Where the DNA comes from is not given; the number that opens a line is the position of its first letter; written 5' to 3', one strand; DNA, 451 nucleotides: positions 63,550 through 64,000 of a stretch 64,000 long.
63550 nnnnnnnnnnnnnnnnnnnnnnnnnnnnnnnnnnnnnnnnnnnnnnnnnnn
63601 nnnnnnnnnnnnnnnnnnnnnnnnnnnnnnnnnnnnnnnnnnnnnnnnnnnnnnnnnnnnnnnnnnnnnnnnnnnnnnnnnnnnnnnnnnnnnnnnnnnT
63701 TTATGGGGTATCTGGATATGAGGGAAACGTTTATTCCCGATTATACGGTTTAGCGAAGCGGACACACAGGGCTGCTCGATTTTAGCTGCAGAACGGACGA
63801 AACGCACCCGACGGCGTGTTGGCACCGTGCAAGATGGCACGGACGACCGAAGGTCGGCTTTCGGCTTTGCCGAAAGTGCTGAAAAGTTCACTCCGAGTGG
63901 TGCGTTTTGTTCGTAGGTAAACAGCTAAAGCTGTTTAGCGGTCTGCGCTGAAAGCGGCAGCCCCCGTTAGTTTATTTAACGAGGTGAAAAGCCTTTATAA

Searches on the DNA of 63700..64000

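Call 96: search_rna_families(source=window, start=63700, end=64000, threshold=evalue, max_evalue=5)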
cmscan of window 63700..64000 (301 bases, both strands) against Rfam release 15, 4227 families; matches with E-value up to 5: 2.
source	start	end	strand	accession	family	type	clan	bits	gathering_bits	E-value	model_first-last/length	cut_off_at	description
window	63876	63999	-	RF04313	aspC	Cis-reg;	-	28.6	100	0.011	1-124/124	no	aspC ncRNA motif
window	63858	63885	-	RF01332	CRISPR-DR19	Gene; CRISPR;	-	15.7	40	4.4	1-37/37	no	CRISPR RNA direct repeat element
